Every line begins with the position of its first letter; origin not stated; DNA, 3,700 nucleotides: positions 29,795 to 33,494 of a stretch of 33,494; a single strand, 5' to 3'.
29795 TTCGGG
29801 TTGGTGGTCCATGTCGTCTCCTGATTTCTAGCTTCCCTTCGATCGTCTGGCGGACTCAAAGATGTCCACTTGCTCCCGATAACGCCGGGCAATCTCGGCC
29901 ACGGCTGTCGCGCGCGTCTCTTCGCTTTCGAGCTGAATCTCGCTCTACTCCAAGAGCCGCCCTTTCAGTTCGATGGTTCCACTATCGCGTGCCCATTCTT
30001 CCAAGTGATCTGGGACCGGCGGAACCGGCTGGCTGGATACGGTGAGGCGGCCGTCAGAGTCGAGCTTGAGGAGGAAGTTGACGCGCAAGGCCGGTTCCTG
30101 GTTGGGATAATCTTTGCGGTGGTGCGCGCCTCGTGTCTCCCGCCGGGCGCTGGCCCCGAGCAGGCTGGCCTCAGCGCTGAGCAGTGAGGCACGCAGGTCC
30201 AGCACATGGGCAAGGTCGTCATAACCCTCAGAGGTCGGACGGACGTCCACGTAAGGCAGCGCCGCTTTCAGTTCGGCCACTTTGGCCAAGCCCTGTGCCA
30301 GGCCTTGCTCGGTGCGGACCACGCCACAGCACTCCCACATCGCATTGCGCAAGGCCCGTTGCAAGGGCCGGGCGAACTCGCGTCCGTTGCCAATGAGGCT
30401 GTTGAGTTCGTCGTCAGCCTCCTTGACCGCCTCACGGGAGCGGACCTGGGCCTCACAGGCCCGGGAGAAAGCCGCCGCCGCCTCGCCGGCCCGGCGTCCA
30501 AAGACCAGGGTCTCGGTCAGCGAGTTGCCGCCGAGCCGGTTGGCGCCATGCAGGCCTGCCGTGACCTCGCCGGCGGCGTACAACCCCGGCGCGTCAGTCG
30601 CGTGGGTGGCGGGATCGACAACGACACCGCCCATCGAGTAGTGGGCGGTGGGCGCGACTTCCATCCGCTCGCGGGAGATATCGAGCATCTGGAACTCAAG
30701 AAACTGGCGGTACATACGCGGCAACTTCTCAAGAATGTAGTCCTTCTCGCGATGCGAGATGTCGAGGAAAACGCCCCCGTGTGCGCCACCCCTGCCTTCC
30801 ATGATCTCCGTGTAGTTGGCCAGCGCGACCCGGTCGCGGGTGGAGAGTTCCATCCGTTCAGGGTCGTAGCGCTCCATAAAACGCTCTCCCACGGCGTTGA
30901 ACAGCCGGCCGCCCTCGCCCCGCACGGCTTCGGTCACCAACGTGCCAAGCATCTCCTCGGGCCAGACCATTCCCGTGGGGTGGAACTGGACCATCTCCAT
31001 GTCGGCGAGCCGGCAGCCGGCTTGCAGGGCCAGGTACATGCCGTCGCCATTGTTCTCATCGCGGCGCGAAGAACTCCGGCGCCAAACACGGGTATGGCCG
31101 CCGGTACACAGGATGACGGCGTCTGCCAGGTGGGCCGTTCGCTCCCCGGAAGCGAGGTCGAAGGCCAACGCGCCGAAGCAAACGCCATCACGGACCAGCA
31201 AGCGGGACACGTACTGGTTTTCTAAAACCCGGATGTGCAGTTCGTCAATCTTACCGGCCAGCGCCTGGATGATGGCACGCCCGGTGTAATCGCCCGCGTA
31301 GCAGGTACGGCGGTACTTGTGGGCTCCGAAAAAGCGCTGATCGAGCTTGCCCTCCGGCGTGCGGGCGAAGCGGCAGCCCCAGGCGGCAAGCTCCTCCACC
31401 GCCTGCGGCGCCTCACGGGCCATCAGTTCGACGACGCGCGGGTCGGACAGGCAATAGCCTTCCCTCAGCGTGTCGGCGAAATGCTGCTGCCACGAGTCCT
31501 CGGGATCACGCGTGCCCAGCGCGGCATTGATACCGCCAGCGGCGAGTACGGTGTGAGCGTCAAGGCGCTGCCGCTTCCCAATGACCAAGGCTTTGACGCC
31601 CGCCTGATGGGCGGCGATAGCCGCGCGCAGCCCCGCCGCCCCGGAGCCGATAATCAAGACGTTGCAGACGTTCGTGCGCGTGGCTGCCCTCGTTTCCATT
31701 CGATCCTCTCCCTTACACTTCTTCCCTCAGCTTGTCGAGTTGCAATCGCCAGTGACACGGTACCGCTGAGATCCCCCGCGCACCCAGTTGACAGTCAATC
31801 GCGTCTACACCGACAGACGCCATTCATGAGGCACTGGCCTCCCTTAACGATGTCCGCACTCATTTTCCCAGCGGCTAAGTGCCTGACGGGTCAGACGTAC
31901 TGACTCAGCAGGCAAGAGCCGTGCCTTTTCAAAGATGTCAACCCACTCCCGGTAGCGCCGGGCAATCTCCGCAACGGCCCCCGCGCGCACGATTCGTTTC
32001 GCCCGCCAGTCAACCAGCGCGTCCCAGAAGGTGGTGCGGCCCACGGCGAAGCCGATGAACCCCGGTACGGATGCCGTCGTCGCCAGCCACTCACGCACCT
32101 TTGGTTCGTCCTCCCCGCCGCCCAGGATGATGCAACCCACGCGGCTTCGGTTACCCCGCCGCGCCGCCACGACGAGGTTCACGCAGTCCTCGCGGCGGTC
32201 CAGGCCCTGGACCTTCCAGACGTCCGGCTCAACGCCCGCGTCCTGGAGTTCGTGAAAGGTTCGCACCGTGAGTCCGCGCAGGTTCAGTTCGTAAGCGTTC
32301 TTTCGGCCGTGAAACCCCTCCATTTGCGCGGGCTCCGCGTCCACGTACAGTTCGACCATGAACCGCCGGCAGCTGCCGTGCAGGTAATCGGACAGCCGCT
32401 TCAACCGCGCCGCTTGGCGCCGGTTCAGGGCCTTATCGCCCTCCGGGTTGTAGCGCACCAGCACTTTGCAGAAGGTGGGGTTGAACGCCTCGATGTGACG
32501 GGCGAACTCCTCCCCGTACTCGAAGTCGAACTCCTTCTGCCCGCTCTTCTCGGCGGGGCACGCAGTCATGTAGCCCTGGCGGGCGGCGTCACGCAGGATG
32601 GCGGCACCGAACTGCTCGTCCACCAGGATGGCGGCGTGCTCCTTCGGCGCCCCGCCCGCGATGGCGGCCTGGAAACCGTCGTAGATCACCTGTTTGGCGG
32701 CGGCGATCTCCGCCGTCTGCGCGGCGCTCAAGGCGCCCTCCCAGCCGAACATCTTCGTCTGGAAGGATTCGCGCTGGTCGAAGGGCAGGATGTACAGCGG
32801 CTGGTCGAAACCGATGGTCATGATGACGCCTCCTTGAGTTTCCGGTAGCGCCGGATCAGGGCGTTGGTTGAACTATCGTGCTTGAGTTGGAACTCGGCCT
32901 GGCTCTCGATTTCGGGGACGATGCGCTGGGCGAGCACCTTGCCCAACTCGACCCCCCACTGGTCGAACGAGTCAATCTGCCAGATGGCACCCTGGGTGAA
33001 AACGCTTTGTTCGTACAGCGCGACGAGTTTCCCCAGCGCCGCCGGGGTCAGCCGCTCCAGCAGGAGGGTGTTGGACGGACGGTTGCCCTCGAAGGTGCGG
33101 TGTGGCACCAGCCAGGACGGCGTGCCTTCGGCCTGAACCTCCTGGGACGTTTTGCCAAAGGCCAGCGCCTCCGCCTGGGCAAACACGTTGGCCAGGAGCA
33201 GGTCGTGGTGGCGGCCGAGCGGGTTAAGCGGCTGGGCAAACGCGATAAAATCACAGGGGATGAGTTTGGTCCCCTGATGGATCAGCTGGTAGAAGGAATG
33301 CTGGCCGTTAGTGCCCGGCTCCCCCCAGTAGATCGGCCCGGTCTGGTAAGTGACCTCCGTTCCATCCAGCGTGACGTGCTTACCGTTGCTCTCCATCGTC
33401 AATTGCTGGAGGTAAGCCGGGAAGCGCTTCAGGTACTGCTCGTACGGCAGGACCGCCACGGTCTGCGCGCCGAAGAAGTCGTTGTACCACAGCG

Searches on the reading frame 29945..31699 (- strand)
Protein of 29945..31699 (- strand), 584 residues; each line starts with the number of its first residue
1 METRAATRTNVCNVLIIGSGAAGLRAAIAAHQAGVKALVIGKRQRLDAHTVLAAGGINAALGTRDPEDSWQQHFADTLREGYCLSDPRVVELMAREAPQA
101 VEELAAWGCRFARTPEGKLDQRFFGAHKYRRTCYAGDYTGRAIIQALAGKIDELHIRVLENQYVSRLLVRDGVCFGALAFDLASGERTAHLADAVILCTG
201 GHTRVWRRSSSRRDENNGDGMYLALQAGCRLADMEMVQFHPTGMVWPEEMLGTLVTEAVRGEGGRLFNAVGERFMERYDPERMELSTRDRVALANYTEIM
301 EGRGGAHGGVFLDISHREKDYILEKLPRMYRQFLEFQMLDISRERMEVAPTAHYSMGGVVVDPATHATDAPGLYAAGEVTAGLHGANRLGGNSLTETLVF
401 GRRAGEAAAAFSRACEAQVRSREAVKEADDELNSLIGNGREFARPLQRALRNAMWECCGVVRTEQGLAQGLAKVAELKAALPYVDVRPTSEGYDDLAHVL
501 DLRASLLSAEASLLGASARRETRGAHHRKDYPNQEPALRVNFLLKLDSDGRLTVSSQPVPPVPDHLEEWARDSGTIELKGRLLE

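Call 7: search_protein_families(library=pfam, proteins=[window:29945-31699:-], max_evalue=0.01)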
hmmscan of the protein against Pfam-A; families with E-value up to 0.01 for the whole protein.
window:29945-31699:- (584 aa): 9 families
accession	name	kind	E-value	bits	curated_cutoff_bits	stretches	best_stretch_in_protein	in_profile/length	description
PF00890.30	FAD_binding_2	-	4.1e-93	313.2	20.4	1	14-394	2-414/414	FAD binding domain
PF02910.25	Succ_DH_flav_C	-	1.1e-18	67.9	20.8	1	448-535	2-90/130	Fumarate reductase flavoprotein C-term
PF03486.20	HI0933_like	-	1.4e-11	44.8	50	2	13-56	2-45/244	HI0933-like protein Rossmann domain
PF07992.20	Pyr_redox_2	-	2.8e-08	34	26.1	1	13-204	2-112/291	Pyridine nucleotide-disulphide oxidoreductase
PF01266.30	DAO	-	1.5e-07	31.7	27.9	1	14-376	2-332/353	FAD dependent oxidoreductase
PF13738.12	Pyr_redox_3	-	0.0011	18.7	30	1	15-43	1-30/305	Pyridine nucleotide-disulphide oxidoreductase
PF12831.13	FAD_oxidored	-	0.0014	18.5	27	1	14-46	2-34/416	FAD dependent oxidoreductase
PF01494.25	FAD_binding_3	-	0.0026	17.5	22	1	12-47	2-37/349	FAD binding domain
PF13450.12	NAD_binding_8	-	0.0036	18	21.9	1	16-46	1-31/68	NAD(P)-binding Rossmann-like domain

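Call 66: find_encoding_contigs(protein=window:29945-31699:-, flank=10000, max_places=6)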
Protein window:29945-31699:- (584 aa): 2 contigs read that carry it; 1 place shown.
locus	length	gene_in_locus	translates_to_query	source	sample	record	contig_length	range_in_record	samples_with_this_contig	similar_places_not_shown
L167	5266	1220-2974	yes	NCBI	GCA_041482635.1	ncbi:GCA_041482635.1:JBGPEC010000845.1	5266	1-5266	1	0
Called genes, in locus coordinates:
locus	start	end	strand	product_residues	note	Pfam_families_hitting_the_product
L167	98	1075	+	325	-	PF09863:DUF2090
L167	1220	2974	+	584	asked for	PF00890:FAD_binding_2, PF01266:DAO, PF03486:HI0933_like (faint), PF07992:Pyr_redox_2 (faint), PF02910:Succ_DH_flav_C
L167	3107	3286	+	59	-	-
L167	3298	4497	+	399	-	PF00871:Acetate_kinase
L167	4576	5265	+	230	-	?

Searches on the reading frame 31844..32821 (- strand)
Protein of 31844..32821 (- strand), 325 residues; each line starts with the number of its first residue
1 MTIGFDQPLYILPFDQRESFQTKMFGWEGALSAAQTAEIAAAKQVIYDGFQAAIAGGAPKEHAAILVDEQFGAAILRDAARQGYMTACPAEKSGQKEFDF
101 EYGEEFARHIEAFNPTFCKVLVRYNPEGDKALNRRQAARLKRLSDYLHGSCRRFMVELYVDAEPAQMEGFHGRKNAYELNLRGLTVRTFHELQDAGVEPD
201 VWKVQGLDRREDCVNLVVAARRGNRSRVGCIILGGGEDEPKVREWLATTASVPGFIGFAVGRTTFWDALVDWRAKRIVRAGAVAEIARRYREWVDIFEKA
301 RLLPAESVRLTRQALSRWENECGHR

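Call 7: search_protein_families(library=pfam, proteins=[window:31844-32821:-], max_evalue=0.01)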
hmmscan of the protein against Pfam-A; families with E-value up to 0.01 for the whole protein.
window:31844-32821:- (325 aa): 1 family
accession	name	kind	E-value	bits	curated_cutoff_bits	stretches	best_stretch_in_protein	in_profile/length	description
PF09863.15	DUF2090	-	1.5e-29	103.6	27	1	9-300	37-309/310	Uncharacterized protein conserved in bacteria (DUF2090)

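Call 33: find_encoding_contigs(protein=window:31844-32821:-, flank=10000, max_places=6)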
Protein window:31844-32821:- (325 aa): no gene with exactly this product is on record in the collection.

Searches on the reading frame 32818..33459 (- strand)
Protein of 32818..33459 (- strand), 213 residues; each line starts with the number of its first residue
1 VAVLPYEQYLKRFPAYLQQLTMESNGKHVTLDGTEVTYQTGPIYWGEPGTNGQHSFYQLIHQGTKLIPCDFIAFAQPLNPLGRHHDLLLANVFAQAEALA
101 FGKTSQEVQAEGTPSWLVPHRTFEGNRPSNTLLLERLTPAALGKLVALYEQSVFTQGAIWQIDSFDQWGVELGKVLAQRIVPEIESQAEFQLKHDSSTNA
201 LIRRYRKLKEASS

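Call 7: search_protein_families(library=pfam, proteins=[window:32818-33459:-], max_evalue=0.01)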
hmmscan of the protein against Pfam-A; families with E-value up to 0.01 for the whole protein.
window:32818-33459:- (213 aa): 1 family
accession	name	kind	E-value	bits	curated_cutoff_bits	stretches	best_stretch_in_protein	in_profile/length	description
PF00342.24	PGI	-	3.3e-92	310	22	1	2-202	283-486/486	Phosphoglucose isomerase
